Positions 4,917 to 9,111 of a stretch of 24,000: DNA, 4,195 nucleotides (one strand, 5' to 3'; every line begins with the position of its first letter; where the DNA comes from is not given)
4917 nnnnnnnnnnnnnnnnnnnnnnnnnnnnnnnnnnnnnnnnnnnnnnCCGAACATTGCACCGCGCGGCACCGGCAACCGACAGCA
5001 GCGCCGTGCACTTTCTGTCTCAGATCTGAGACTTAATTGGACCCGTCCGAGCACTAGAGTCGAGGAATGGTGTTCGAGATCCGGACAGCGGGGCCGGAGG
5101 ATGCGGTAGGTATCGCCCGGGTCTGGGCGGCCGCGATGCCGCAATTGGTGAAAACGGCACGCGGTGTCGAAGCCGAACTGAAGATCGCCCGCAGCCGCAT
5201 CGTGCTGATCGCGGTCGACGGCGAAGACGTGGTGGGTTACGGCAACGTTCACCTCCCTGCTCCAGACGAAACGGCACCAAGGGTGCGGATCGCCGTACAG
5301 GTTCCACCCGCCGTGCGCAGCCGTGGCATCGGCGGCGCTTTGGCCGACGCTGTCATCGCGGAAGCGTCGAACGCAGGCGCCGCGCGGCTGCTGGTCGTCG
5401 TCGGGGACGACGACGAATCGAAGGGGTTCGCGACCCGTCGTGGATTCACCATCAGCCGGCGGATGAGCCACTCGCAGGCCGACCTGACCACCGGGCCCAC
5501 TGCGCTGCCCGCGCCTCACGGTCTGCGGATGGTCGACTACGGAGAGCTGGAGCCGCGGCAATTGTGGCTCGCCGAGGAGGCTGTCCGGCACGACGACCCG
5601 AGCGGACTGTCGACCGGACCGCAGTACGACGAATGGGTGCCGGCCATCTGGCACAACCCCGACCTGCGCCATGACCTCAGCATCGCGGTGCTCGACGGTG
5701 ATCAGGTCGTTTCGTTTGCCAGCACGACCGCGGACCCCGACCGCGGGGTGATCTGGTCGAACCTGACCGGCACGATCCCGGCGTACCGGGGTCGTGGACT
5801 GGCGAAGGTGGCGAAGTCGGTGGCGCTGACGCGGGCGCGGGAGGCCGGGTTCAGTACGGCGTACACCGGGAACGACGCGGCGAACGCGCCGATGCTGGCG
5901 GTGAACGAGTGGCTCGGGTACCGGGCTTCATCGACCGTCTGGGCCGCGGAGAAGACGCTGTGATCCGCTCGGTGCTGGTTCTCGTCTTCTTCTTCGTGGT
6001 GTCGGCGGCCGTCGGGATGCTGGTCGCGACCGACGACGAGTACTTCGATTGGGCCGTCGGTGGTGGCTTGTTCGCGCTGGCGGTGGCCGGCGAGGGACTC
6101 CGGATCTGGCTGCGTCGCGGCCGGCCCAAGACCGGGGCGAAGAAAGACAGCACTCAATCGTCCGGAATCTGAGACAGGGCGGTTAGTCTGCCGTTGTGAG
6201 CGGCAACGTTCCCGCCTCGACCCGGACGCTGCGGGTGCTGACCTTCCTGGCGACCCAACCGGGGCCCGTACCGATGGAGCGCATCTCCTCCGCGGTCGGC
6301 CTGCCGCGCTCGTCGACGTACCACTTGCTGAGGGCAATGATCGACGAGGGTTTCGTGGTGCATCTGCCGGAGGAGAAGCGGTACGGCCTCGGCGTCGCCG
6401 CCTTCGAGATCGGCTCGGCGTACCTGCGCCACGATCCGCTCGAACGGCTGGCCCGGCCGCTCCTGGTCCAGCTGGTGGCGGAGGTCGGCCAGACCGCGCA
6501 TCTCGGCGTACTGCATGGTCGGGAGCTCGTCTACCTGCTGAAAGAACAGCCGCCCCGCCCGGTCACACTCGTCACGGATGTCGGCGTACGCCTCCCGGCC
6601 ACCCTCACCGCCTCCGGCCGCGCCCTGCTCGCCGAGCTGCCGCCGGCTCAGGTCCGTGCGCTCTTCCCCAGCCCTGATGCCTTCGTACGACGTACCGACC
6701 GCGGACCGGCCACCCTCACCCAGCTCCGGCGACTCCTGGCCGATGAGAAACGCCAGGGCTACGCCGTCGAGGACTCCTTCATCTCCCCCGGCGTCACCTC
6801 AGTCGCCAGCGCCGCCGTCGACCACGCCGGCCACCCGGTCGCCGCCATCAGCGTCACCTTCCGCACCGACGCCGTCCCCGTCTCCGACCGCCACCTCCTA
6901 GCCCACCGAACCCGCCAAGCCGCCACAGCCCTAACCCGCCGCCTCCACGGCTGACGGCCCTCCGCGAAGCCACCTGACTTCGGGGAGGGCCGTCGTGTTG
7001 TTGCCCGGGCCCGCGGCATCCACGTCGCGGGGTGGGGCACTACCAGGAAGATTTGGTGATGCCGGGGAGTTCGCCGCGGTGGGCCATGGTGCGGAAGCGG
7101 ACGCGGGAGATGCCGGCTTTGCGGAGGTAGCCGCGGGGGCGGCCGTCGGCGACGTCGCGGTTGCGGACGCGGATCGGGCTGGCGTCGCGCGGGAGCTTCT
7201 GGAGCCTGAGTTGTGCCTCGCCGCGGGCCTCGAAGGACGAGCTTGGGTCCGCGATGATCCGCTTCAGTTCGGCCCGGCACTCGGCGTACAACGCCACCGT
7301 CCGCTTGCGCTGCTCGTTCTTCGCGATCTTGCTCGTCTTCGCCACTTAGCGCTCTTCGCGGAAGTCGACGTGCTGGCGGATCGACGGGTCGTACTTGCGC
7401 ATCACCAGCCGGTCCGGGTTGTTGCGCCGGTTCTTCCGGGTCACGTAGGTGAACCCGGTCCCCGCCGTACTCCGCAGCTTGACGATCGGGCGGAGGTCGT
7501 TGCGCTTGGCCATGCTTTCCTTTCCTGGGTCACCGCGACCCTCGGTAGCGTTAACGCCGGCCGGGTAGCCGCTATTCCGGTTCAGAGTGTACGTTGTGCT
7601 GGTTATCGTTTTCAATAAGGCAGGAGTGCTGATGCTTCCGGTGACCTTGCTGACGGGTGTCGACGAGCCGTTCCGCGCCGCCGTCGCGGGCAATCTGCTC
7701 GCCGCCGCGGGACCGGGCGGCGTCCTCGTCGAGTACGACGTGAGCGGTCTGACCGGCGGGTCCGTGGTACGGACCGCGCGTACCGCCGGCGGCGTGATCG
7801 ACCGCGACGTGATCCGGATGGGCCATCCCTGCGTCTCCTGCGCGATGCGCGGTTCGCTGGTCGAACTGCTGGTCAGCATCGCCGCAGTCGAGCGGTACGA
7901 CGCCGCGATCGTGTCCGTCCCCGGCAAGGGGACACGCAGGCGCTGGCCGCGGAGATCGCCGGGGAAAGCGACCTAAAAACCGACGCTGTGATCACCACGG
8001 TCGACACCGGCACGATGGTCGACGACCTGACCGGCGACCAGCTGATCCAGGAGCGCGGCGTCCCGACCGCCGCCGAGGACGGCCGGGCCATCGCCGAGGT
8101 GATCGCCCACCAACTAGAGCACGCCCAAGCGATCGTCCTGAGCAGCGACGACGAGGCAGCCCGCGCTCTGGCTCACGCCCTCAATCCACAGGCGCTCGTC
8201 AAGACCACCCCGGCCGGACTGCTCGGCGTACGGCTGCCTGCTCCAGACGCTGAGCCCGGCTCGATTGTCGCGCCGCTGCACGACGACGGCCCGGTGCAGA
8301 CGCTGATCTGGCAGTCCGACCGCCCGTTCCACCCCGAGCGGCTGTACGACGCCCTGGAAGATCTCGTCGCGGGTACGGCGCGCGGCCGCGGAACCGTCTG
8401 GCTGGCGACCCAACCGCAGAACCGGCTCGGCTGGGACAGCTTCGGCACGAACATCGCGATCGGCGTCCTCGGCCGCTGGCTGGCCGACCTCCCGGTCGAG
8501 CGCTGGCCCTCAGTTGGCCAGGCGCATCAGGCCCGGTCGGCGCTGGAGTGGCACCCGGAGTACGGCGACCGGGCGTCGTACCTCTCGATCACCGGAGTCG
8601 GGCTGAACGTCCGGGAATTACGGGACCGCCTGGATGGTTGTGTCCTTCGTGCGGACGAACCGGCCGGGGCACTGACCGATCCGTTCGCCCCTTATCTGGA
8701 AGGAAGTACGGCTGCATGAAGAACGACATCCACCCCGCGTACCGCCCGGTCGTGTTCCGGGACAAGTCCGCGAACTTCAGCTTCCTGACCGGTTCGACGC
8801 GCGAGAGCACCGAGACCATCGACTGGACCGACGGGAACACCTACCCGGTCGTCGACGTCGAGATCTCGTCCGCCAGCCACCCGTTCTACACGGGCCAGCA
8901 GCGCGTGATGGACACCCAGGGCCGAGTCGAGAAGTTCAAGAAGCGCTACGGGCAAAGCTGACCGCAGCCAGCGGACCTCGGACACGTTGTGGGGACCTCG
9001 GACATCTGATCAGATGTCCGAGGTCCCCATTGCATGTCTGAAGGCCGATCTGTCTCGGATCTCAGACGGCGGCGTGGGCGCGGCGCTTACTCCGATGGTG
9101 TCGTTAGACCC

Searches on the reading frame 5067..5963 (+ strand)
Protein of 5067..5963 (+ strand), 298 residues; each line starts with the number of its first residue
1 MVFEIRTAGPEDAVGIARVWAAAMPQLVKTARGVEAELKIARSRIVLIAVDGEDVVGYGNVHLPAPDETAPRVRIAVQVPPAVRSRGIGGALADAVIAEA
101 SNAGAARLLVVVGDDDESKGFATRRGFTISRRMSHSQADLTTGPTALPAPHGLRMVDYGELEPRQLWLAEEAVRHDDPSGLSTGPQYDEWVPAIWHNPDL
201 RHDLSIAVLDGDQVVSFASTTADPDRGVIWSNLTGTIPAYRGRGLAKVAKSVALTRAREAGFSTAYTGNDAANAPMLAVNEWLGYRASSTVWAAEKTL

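Call 10: search_protein_families(library=pfam, proteins=[window:5067-5963:+], max_evalue=0.001)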
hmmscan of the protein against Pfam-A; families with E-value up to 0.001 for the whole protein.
window:5067-5963:+ (298 aa): 6 families
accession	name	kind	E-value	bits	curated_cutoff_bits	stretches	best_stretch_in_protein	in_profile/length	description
PF00583.31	Acetyltransf_1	-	4.3e-16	59.7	20.7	2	41-127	31-116/116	Acetyltransferase (GNAT) family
PF13508.13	Acetyltransf_7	-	2.2e-08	34.8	27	1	44-128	3-83/84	Acetyltransferase (GNAT) domain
PF08445.16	FR47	-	1.4e-07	31.8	22.1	1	76-129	26-79/86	FR47-like protein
PF14542.12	Acetyltransf_CG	-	1.4e-06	28.8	30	0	77-104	30-57/80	GCN5-related N-acetyl-transferase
PF13302.13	Acetyltransf_3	-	1.9e-06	29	25.4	0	167-286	18-138/138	Acetyltransferase (GNAT) domain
PF12746.13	GNAT_acetyltran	-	1e-05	25.8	26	1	206-288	160-237/243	GNAT acetyltransferase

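Call 36: search_protein_families(library=ncbifam, proteins=[window:5067-5963:+], max_evalue=0.00001)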
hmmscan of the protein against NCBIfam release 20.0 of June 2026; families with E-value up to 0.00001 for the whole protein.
window:5067-5963:+ (298 aa): 2 families
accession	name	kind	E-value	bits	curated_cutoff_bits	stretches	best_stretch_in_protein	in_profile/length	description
TIGR03448.1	mycothiol_MshD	equivalog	1e-10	41.4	163.1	1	47-289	49-289/294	mycothiol synthase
NF040503.1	resist_ArsN1a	equivalog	2.3e-06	27.4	170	0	24-128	27-134/159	arsinothricin resistance N-acetyltransferase ArsN1 family A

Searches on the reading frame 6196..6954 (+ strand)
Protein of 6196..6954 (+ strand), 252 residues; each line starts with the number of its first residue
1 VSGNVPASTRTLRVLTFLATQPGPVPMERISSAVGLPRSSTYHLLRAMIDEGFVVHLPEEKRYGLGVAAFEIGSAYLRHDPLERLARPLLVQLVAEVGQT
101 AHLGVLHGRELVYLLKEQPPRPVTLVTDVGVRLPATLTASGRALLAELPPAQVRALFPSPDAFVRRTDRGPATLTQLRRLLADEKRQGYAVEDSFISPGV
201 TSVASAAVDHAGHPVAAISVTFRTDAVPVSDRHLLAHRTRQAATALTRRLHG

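Call 10: search_protein_families(library=pfam, proteins=[window:6196-6954:+], max_evalue=0.001)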
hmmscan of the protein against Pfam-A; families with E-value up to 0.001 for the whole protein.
window:6196-6954:+ (252 aa): 4 families
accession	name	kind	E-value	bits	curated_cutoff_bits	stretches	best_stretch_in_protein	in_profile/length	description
PF01614.24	IclR_C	-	1.1e-28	100.4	24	1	75-246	2-172/174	Bacterial transcriptional regulator IclR C-terminal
PF09339.16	HTH_IclR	-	7.9e-13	48.4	22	1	9-56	3-50/52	IclR helix-turn-helix domain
PF01978.25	TrmB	-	8.3e-05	22.8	25.6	1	22-60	20-58/68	Sugar-specific transcriptional regulator TrmB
PF12802.13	MarR_2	-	0.00071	20.1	27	0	11-58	7-54/61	MarR family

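Call 36: search_protein_families(library=ncbifam, proteins=[window:6196-6954:+], max_evalue=0.00001)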
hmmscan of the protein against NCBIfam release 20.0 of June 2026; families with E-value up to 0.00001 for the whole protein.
window:6196-6954:+ (252 aa): 8 families
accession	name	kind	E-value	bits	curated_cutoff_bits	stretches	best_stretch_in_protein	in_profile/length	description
NF045644.1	TransRegBhcR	equivalog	2.4e-35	122.1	350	1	4-251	21-266/267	HTH-type transcriptional regulator BhcR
TIGR02431.1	pcaR_pcaU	subfamily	2.8e-31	108.7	284.75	1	9-227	9-224/248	beta-ketoadipate pathway transcriptional regulators, PcaR/PcaU/PobR family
NF008601.2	PRK11569.1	equivalog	6.7e-26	91.1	380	1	2-221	23-243/276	glyoxylate bypass operon transcriptional repressor IclR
NF011671.1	PRK15090.1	equivalog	2e-22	79.7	275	1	10-250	15-253/256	DNA-binding transcriptional regulator KdgR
NF007548.0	PRK10163.1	equivalog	9.3e-19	67.6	406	1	8-246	24-265/271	HTH-type transcriptional repressor AllR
NF007339.0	PRK09834.1-1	equivalog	9.6e-12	44.7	299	1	3-246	18-262/271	DNA-binding transcriptional regulator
NF007341.0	PRK09834.1-3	equivalog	9.4e-11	41.3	269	1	5-231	7-238/274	DNA-binding transcriptional regulator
NF007342.0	PRK09834.1-4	equivalog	5.7e-09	35.3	251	1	5-236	11-239/263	DNA-binding transcriptional regulator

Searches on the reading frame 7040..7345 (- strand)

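Call 10: search_protein_families(library=pfam, proteins=[window:7040-7345:-], max_evalue=0.001)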
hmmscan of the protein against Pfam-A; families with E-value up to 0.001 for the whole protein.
window:7040-7345:- (101 aa): 1 family
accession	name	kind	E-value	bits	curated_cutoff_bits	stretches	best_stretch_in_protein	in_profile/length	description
PF00253.27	Ribosomal_S14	-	1.3e-23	82.9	27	1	48-100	2-54/54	Ribosomal protein S14p/S29e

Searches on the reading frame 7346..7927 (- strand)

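Call 10: search_protein_families(library=pfam, proteins=[window:7346-7927:-], max_evalue=0.001)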
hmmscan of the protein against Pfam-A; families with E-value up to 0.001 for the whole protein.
window:7346-7927:- (193 aa): 1 family
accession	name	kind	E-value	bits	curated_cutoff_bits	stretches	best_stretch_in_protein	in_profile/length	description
PF00471.26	Ribosomal_L33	-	2.9e-14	53.6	25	1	148-193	2-47/47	Ribosomal protein L33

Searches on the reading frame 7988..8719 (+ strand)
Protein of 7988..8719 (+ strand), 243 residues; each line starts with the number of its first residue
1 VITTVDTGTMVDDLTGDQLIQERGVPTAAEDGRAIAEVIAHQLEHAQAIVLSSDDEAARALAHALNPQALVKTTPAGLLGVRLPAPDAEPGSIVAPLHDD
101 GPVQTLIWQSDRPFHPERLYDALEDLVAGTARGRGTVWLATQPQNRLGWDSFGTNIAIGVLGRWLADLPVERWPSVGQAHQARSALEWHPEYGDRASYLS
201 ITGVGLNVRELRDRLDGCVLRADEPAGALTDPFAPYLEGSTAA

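Call 10: search_protein_families(library=pfam, proteins=[window:7988-8719:+], max_evalue=0.001)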
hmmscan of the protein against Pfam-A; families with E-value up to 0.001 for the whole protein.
window:7988-8719:+ (243 aa): 1 family
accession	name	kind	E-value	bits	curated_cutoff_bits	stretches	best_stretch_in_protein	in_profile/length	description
PF07683.19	CobW_C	-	4.1e-15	55.8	22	1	103-219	1-94/94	Cobalamin synthesis protein cobW C-terminal domain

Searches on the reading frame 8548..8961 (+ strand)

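Call 11: search_protein_families(library=pfam, proteins=[window:8548-8961:+], max_evalue=0.001)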
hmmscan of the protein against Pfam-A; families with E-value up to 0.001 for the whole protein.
window:8548-8961:+ (137 aa): 1 family
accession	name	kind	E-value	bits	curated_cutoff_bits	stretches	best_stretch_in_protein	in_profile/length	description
PF01197.23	Ribosomal_L31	-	2e-28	98.8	27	1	57-135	1-65/65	Ribosomal protein L31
